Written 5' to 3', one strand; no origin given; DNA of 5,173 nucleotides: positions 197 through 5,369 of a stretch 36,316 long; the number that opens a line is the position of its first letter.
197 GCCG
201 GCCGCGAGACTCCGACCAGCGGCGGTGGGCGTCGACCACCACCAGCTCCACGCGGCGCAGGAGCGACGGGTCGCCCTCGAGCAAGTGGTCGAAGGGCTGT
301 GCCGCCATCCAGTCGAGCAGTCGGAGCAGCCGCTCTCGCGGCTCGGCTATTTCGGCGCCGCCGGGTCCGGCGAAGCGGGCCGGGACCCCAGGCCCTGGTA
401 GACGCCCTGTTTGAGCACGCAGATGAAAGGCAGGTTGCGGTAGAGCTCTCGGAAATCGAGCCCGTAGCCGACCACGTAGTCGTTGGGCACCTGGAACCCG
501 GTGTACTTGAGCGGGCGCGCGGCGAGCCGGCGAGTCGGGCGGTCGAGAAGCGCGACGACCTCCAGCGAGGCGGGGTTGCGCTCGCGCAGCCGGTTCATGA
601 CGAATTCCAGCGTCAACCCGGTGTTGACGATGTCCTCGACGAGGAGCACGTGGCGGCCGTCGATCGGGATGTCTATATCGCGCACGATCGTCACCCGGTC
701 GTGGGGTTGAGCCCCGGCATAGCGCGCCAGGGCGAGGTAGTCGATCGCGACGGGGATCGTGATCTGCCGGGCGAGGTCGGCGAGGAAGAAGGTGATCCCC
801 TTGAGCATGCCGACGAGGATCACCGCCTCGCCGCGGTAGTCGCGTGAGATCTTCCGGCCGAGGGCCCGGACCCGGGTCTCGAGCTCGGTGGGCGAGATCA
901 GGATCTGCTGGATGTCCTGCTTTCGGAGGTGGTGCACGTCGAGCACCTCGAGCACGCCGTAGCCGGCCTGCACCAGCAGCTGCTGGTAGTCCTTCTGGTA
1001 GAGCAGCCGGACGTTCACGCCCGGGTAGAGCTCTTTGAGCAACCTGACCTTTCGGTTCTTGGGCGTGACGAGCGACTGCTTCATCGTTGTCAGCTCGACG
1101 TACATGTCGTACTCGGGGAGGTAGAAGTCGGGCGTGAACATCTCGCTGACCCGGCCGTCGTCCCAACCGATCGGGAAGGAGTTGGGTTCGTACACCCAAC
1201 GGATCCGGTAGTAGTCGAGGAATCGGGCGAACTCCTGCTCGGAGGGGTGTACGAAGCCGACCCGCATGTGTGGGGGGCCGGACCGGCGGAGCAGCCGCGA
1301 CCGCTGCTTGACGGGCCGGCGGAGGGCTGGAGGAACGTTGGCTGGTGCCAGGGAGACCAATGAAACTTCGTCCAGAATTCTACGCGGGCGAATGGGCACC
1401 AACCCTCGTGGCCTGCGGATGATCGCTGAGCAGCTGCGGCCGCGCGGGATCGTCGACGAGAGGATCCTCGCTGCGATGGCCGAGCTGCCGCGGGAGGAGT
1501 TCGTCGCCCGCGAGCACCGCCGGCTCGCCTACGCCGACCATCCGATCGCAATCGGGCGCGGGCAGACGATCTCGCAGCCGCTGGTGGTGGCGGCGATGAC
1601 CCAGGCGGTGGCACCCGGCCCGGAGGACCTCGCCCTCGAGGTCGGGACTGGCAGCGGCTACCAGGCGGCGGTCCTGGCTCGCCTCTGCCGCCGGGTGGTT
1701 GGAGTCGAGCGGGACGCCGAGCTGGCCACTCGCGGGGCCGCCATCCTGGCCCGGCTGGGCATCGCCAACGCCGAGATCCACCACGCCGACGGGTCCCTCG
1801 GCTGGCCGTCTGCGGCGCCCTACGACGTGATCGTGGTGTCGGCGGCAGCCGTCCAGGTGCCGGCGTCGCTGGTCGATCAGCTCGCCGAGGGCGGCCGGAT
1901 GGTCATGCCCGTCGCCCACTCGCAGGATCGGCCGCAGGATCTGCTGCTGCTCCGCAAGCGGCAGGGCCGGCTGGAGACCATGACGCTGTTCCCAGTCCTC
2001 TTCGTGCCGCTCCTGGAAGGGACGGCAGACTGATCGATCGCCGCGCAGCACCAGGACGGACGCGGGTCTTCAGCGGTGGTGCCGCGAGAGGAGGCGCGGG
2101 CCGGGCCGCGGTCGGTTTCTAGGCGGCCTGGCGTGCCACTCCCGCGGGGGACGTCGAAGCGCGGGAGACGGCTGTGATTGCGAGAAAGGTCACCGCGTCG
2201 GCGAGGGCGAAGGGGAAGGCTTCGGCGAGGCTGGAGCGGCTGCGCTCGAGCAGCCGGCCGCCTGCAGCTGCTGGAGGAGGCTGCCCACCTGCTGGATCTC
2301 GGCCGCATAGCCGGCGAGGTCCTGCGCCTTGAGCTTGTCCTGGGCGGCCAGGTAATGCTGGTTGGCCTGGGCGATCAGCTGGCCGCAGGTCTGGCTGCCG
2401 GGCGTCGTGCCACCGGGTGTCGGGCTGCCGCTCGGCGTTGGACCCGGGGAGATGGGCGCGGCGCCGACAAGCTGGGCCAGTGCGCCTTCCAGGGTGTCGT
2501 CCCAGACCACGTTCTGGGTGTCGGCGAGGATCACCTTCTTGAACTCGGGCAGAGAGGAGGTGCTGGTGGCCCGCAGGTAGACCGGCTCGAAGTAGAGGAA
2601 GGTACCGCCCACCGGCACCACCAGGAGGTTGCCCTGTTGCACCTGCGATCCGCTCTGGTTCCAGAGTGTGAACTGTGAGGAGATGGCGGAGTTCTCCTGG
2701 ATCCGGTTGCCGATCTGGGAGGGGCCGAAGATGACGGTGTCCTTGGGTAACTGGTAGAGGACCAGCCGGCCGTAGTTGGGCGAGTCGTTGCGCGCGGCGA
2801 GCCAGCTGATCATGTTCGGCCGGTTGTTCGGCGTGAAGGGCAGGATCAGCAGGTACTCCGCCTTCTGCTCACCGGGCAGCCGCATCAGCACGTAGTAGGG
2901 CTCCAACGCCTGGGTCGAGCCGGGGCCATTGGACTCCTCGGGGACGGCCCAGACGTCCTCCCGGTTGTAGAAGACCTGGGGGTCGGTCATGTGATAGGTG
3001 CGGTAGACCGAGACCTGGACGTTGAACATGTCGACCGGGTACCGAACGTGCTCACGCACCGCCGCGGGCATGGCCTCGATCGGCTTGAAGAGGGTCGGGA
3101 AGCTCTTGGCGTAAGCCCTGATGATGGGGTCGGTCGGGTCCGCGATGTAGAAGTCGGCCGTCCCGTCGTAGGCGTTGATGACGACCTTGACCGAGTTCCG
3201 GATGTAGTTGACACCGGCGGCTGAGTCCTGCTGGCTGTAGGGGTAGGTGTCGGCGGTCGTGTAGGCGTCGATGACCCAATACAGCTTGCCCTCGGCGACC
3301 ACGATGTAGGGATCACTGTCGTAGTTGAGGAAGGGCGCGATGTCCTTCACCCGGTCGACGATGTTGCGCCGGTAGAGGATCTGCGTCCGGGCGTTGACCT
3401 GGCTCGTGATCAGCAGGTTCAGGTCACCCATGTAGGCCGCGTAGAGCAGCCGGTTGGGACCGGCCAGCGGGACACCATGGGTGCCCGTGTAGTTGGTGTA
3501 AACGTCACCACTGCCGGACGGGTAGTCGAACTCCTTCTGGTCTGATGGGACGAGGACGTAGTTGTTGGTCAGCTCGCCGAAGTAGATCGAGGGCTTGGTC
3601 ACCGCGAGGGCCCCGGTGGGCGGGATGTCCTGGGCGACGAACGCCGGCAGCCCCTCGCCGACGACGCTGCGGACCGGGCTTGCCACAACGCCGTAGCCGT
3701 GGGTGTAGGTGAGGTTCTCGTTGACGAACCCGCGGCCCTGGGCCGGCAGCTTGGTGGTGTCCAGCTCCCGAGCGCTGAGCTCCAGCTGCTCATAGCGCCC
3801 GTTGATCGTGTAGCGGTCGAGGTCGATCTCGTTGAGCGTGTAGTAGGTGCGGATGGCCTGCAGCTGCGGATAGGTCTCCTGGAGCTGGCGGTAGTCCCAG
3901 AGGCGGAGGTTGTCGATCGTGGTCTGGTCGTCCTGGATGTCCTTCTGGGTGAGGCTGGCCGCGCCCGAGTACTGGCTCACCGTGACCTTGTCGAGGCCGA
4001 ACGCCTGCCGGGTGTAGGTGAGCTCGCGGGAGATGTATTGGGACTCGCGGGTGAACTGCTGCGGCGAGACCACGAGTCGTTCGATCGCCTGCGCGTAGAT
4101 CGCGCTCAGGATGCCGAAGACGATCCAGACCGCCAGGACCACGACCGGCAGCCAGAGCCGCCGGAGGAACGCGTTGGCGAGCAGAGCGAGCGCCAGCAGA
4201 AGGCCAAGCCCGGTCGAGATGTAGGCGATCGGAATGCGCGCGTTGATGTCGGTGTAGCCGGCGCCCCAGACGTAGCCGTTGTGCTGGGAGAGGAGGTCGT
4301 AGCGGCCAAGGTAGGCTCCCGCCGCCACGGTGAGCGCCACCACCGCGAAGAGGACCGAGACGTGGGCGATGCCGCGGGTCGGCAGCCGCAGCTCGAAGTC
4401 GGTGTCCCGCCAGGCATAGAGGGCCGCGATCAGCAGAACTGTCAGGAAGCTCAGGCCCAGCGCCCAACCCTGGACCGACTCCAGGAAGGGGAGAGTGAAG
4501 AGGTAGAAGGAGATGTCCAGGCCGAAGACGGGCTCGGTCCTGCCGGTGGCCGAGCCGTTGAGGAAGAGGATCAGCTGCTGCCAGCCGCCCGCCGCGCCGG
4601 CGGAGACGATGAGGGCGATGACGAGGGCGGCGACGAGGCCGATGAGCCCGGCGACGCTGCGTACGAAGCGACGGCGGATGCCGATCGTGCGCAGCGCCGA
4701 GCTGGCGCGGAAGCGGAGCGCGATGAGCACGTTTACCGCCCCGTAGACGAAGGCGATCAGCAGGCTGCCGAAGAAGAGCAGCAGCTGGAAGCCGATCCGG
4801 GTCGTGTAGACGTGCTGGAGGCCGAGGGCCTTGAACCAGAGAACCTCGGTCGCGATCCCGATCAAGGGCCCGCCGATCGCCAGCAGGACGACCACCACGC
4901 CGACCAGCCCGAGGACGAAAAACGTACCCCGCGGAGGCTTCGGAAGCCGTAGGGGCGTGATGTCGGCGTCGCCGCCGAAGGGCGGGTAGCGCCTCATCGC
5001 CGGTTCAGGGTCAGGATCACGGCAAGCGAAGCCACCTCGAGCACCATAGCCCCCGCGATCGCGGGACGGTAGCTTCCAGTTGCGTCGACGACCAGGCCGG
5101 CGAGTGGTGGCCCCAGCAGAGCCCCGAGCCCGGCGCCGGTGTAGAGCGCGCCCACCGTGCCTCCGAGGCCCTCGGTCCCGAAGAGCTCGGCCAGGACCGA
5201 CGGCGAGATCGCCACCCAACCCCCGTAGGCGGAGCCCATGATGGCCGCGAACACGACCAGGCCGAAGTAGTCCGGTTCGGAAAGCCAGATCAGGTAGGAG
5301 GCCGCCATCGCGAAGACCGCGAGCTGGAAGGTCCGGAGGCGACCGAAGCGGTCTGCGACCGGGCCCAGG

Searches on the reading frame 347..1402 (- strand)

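Call 58: search_protein_families(library=pfam, proteins=[window:347-1402:-], max_evalue=0.001)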
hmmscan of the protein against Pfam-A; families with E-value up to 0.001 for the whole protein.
window:347-1402:- (351 aa): 1 family
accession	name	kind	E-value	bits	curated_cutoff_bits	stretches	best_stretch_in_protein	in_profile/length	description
PF00156.33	Pribosyltran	-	2.9e-20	72.6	26.3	1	174-317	11-157/158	Phosphoribosyl transferase domain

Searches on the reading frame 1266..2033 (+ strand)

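Call 58: search_protein_families(library=pfam, proteins=[window:1266-2033:+], max_evalue=0.001)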
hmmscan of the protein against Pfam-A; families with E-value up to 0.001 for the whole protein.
window:1266-2033:+ (255 aa): 6 families
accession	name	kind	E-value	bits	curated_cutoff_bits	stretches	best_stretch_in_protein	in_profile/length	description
PF01135.25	PCMT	-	3.4e-57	194.1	20.3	1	54-252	7-208/210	Protein-L-isoaspartate(D-aspartate) O-methyltransferase (PCMT)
PF13649.12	Methyltransf_25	-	1.7e-06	29.1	27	1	124-199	2-78/97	Methyltransferase domain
PF08241.18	Methyltransf_11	-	9.1e-05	23.5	21.2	1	124-200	1-74/95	Methyltransferase domain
PF13489.12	Methyltransf_23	-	0.00044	20.5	27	1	124-208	27-106/164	Methyltransferase domain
PF13847.12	Methyltransf_31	-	0.00054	20.1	27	1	123-196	7-85/145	Methyltransferase domain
PF00398.26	RrnaAD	-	0.00067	19.3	24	1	105-159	16-70/263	Ribosomal RNA adenine dimethylase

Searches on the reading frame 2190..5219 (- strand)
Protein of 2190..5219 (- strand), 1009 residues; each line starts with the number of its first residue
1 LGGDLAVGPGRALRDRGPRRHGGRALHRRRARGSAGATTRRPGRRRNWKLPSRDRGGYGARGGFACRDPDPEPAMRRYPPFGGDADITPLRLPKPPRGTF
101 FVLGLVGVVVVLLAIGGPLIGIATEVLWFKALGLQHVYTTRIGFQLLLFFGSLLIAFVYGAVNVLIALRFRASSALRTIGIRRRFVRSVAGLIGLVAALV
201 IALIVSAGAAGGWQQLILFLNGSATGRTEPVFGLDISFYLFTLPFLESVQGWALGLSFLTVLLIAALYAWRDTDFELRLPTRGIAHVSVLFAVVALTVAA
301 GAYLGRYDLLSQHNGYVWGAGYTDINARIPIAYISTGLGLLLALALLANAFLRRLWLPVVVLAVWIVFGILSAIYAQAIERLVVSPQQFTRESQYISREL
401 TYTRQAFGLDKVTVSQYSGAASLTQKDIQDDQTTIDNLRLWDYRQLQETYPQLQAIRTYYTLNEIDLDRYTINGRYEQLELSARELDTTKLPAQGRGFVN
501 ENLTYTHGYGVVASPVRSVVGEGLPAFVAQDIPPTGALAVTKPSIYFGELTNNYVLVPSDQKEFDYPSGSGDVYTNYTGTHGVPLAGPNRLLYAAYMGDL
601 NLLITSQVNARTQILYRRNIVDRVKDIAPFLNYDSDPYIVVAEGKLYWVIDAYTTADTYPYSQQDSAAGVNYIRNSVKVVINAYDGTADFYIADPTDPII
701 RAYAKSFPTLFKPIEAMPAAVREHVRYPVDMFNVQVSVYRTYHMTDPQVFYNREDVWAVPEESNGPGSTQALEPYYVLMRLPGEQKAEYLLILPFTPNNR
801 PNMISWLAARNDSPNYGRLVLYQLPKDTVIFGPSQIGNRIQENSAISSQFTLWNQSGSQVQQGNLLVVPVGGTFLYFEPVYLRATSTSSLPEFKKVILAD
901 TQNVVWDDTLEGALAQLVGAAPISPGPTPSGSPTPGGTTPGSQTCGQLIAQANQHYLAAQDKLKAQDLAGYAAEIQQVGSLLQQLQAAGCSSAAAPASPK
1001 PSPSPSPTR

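Call 58: search_protein_families(library=pfam, proteins=[window:2190-5219:-], max_evalue=0.001)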
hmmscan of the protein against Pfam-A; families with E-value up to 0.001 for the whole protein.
window:2190-5219:- (1009 aa): 1 family
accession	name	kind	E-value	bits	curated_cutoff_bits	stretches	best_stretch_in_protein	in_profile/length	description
PF03699.18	UPF0182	-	1.7e-276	919.8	27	1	104-853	3-770/770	Uncharacterised protein family (UPF0182)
